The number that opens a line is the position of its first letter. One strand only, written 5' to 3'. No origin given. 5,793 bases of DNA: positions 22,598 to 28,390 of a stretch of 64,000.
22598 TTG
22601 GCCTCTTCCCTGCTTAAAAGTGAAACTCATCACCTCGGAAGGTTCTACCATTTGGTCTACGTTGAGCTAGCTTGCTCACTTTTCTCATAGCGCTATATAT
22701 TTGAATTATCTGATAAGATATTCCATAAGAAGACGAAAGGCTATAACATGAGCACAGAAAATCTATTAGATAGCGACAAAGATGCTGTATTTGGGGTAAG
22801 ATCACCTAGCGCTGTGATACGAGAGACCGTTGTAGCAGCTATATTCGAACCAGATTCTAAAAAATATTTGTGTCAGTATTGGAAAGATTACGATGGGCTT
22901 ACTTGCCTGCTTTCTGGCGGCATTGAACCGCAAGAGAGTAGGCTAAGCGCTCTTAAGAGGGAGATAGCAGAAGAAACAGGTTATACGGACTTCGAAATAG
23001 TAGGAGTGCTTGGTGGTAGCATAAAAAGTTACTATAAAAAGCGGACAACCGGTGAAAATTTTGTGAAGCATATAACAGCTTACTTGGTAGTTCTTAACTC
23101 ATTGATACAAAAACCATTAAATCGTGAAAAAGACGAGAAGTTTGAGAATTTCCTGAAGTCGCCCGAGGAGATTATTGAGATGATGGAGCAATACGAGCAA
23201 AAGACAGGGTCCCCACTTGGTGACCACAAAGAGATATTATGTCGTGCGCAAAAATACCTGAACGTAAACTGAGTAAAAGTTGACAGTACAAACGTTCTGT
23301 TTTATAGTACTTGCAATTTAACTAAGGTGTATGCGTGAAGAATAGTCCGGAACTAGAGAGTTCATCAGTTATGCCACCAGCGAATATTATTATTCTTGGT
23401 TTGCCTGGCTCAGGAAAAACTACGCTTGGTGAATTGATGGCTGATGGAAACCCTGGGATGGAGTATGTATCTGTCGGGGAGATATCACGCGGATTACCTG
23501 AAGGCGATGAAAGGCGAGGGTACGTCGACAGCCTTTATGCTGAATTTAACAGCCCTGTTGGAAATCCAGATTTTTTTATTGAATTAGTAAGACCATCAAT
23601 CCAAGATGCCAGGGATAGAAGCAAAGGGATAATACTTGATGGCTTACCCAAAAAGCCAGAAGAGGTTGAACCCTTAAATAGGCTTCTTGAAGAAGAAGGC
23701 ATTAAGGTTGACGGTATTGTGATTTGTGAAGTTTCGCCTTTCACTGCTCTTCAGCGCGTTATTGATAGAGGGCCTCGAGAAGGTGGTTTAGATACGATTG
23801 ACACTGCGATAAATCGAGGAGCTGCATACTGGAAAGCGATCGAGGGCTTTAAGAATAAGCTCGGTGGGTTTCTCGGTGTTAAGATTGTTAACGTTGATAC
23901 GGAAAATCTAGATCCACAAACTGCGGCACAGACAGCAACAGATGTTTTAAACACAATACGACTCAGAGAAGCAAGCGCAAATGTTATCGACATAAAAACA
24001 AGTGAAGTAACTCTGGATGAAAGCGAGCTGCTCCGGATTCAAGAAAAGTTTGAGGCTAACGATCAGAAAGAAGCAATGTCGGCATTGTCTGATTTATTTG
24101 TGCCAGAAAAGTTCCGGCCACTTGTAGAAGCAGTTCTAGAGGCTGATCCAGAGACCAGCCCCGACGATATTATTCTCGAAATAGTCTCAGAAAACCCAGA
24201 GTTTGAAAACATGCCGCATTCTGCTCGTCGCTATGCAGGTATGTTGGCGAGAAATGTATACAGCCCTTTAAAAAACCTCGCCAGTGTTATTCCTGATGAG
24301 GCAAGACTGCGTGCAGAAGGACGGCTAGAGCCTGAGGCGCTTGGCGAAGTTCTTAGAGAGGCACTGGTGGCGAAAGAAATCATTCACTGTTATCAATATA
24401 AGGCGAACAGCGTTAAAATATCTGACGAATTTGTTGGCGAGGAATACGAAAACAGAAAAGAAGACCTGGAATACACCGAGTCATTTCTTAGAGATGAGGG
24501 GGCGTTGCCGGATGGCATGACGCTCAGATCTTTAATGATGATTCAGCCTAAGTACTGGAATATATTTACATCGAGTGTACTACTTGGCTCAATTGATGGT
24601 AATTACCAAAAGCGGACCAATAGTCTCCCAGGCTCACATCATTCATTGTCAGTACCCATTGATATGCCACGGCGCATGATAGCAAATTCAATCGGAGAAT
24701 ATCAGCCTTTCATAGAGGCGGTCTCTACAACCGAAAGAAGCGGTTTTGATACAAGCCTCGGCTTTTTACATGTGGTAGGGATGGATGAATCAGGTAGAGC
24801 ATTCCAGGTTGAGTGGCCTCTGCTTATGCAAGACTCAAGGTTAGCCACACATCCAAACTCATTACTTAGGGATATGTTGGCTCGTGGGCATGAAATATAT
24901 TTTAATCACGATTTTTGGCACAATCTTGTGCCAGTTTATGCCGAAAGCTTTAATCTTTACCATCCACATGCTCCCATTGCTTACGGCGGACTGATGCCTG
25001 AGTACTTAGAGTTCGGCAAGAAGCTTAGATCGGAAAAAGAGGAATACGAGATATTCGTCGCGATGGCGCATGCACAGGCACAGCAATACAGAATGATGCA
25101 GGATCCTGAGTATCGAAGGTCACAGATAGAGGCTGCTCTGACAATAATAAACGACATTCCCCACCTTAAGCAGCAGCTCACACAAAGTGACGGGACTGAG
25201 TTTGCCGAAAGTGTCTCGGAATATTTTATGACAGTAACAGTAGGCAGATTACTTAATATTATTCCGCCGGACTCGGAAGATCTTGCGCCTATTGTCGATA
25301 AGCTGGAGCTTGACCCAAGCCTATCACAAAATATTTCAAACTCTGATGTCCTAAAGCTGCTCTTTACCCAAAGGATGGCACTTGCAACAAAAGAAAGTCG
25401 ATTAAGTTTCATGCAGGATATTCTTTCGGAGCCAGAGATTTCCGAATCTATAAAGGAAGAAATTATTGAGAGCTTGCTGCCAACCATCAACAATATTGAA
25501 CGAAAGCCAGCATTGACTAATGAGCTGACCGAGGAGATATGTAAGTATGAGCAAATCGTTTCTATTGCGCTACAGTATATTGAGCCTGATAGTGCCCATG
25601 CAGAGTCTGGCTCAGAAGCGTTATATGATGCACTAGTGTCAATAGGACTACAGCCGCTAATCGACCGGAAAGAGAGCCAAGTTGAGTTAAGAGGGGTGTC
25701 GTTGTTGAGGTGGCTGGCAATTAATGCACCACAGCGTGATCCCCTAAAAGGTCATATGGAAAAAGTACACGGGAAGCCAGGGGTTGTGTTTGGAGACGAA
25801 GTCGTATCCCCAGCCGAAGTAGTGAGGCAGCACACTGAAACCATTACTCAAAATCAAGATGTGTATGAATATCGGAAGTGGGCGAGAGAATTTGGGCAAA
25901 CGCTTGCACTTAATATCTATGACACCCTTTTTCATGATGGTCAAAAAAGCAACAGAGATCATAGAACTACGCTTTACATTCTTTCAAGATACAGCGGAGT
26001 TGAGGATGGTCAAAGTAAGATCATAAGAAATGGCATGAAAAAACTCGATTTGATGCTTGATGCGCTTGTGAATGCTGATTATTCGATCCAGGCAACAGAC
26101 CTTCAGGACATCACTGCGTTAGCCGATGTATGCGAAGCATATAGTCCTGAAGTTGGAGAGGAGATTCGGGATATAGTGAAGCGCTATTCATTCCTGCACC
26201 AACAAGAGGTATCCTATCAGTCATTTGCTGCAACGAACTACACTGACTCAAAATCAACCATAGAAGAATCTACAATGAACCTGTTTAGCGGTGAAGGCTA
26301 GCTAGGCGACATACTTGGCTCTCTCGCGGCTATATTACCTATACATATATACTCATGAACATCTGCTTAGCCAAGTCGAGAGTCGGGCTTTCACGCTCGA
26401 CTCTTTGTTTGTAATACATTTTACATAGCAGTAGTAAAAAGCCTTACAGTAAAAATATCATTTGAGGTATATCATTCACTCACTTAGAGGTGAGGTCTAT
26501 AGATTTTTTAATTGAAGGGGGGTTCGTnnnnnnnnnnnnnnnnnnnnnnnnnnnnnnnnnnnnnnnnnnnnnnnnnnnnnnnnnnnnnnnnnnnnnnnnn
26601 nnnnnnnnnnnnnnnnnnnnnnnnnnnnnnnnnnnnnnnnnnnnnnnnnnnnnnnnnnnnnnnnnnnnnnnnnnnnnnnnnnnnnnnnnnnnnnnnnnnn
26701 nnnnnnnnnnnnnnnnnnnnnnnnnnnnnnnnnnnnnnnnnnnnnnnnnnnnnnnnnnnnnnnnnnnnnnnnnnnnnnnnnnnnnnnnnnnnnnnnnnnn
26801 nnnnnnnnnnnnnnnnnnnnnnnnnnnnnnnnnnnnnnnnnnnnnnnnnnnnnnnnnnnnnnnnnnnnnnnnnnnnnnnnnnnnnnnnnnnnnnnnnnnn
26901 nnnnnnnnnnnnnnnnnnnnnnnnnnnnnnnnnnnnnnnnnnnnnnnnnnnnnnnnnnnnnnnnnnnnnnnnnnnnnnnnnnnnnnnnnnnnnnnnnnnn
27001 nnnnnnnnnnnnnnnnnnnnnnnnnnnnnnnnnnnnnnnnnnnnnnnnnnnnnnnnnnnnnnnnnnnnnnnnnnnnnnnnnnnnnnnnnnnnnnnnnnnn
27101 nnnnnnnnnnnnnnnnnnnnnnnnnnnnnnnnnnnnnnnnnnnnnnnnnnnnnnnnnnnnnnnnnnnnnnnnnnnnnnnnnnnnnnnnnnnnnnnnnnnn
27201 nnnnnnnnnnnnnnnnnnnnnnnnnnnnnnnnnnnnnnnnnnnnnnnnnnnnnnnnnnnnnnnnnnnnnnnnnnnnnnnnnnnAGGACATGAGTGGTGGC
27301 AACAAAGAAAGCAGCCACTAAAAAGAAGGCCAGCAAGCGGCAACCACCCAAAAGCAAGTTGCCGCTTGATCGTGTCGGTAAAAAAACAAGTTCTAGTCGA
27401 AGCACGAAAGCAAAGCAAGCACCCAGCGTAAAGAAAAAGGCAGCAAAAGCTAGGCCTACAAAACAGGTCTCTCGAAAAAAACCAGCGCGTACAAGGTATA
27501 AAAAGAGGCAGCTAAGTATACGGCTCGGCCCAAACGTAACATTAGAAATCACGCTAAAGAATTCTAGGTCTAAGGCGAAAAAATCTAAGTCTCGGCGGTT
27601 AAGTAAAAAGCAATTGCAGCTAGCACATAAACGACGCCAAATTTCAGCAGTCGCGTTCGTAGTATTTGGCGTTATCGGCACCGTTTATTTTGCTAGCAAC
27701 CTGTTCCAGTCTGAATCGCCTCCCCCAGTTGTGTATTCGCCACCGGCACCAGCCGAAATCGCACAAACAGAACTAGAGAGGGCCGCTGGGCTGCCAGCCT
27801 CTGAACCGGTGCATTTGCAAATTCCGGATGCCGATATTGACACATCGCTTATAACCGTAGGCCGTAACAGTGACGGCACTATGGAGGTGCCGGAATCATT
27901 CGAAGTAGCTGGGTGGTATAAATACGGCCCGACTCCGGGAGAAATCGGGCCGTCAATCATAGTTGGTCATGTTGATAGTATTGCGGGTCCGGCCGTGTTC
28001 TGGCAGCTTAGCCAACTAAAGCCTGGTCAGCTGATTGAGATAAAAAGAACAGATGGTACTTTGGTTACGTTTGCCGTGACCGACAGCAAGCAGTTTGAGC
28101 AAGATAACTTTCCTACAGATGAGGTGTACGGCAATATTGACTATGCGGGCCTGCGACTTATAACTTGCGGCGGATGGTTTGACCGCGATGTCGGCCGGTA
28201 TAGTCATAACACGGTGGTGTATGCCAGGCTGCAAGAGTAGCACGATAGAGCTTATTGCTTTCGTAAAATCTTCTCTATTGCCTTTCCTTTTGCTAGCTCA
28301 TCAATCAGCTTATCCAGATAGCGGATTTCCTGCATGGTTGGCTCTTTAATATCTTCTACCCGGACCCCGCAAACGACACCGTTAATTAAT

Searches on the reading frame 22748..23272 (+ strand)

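Call 36: search_protein_families(library=pfam, proteins=[window:22748-23272:+], max_evalue=0.001)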
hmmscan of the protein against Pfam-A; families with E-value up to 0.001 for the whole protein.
window:22748-23272:+ (174 aa): 1 family
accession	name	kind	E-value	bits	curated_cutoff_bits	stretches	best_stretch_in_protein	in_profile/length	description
PF00293.34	NUDIX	-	6.9e-11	42.7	21.1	1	25-142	3-118/134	NUDIX domain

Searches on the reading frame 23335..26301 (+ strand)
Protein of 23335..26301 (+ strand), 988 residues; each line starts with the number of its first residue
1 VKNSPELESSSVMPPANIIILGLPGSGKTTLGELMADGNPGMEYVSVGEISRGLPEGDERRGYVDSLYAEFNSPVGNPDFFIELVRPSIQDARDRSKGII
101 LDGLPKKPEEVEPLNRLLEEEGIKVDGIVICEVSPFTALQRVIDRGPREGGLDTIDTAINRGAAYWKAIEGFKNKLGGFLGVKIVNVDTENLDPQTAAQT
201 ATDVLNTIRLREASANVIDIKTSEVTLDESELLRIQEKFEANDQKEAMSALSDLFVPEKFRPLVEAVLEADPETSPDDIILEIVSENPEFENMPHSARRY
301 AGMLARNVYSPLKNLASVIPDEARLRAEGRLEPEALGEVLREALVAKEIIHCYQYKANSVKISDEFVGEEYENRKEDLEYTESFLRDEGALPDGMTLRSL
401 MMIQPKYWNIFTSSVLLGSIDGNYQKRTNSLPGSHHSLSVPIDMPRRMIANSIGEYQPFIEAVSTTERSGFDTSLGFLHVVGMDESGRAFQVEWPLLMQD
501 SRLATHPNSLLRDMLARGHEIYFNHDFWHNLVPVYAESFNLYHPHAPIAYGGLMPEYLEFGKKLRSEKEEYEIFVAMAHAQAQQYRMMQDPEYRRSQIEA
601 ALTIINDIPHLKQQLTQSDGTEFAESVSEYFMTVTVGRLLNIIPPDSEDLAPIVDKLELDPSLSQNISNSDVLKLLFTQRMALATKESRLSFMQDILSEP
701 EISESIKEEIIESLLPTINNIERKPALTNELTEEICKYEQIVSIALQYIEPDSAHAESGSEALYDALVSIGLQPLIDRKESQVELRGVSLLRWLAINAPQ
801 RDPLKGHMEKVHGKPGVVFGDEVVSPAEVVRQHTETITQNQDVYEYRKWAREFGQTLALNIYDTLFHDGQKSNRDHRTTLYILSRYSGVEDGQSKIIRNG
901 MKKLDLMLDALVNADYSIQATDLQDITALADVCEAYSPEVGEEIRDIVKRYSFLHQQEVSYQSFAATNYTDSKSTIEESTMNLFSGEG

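Call 24: search_protein_families(library=pfam, proteins=[window:23335-26301:+], max_evalue=0.01)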
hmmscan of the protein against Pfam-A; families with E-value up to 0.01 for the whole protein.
window:23335-26301:+ (988 aa): 5 families
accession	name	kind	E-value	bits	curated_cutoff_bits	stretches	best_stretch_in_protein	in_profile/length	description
PF00406.28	ADK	-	2.7e-09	37.8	26.8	1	20-168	1-138/151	Adenylate kinase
PF13207.12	AAA_17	-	1e-07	32.7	27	1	21-154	1-131/136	AAA domain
PF13671.12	AAA_33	-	6.4e-07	30.2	27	1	18-150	2-123/143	AAA domain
PF13238.12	AAA_18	-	9.8e-05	23.2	29.4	1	18-148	1-114/128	AAA domain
PF06414.18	Zeta_toxin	-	0.0059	16.5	22.3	0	14-148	15-146/199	Zeta toxin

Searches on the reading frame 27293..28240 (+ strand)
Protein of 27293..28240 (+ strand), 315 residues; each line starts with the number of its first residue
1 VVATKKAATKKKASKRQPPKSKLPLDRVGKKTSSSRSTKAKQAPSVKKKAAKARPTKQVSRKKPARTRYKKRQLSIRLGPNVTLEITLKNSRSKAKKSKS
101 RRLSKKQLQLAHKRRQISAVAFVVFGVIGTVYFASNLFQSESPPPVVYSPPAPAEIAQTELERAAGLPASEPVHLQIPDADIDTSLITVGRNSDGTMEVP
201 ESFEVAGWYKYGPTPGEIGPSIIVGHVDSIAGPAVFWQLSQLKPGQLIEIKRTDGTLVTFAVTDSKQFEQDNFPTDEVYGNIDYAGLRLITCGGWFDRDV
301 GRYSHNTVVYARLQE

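Call 24: search_protein_families(library=pfam, proteins=[window:27293-28240:+], max_evalue=0.01)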
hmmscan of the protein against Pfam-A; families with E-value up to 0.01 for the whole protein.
window:27293-28240:+ (315 aa): 1 family
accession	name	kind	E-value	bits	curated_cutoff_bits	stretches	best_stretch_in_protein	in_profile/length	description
PF04203.18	Sortase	-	5e-20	71.9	26.6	1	175-313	1-124/125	Sortase domain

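Call 65: search_protein_families(library=ncbifam, proteins=[window:27293-28240:+], max_evalue=0.01)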
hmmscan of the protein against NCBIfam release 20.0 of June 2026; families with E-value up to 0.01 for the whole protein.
window:27293-28240:+ (315 aa): 2 families
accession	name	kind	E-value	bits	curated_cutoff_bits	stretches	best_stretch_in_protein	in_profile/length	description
NF033748.1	class_F_sortase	subfamily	2.5e-54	183.1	166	1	164-313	3-154/155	class F sortase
TIGR03784.1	marine_sortase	equivalog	0.00059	19.5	158.25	1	208-292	80-156/174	class GN sortase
